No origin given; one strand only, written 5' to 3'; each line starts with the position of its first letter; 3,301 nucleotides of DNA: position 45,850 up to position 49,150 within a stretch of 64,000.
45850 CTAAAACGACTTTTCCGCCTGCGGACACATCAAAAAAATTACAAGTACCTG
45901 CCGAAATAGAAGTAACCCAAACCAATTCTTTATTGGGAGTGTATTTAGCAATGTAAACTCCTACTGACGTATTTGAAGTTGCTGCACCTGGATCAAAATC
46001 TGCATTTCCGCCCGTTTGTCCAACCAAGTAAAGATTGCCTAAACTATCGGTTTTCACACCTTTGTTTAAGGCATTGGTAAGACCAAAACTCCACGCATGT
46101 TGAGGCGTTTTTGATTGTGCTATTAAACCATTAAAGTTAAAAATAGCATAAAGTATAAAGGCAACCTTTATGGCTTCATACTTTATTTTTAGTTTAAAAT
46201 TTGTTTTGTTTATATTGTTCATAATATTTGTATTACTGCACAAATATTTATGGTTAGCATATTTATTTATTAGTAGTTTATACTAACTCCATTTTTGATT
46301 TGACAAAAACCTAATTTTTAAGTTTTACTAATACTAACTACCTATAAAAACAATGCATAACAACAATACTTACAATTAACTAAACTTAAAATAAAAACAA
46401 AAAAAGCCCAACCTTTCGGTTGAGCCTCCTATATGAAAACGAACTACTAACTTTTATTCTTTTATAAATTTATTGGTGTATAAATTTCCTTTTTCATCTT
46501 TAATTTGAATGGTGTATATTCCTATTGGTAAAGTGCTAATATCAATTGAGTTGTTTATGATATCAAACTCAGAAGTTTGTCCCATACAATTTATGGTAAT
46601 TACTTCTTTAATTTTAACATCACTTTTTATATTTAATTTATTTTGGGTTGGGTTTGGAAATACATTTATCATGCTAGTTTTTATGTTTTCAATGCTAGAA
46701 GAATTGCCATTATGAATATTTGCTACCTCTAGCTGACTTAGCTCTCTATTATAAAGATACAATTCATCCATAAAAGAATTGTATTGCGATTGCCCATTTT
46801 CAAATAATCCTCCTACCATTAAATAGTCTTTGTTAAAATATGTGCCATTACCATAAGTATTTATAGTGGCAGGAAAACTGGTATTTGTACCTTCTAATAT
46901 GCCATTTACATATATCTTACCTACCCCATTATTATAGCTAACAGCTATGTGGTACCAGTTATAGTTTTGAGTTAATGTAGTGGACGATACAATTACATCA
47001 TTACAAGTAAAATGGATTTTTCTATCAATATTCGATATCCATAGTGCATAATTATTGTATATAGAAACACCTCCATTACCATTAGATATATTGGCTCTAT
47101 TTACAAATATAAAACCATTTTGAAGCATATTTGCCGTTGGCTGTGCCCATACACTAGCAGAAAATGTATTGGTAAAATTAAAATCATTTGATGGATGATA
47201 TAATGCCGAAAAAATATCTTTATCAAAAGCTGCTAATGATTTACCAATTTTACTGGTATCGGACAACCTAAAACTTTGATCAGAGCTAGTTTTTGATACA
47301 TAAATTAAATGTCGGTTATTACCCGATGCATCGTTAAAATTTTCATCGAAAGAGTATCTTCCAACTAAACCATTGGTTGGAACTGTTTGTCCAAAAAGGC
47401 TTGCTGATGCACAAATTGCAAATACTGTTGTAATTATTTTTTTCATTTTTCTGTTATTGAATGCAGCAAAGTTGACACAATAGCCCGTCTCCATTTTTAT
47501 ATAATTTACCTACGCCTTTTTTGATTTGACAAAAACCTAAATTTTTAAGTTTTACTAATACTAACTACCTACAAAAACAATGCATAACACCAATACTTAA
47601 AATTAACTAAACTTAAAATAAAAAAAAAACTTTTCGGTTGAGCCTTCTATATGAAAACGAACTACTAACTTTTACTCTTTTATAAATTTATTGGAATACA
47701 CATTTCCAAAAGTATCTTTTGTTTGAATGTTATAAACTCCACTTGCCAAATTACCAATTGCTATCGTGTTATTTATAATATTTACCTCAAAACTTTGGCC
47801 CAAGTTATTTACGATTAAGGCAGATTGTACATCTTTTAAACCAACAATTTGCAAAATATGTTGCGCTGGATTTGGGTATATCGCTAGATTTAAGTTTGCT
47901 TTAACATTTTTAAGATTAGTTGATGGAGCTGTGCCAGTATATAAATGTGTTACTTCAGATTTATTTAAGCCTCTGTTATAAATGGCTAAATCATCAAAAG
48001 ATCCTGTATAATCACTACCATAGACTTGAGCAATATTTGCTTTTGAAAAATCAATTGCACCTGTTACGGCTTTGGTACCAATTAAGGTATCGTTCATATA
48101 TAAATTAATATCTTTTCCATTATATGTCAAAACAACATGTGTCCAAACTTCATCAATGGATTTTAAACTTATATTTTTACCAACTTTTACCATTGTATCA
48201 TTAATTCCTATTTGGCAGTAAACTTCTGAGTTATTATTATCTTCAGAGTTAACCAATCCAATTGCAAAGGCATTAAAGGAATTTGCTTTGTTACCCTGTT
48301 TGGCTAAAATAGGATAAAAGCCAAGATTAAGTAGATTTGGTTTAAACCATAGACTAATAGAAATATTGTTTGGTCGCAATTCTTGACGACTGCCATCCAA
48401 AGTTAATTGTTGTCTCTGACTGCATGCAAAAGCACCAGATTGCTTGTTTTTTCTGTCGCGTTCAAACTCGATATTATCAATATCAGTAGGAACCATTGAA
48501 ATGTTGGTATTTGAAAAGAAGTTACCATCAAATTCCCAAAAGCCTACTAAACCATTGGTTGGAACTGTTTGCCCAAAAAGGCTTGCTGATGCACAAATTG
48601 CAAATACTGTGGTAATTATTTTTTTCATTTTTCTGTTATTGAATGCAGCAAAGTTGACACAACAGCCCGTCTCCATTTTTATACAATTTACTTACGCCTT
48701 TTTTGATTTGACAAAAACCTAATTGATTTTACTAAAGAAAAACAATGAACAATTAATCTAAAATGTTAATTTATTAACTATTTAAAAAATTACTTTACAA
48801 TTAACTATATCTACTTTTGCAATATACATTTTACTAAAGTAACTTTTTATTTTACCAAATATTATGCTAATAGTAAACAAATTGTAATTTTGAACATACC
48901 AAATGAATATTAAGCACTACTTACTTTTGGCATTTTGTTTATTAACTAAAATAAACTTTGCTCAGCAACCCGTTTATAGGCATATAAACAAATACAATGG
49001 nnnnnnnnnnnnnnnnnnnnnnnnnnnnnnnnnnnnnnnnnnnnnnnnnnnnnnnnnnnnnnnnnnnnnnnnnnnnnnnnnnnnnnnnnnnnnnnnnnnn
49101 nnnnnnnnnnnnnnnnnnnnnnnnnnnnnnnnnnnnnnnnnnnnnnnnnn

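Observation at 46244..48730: Tandem T9SS LamG-lectin cassettes with conserved 5' leader/signal and 3' CTD/terminator modules, feeding into a giant adhesin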

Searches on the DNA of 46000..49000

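Call 62: search_rna_families(source=window, start=46000, end=49000, threshold=evalue, max_evalue=1)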
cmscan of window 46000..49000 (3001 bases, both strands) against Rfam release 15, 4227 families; matches with E-value up to 1: 0.
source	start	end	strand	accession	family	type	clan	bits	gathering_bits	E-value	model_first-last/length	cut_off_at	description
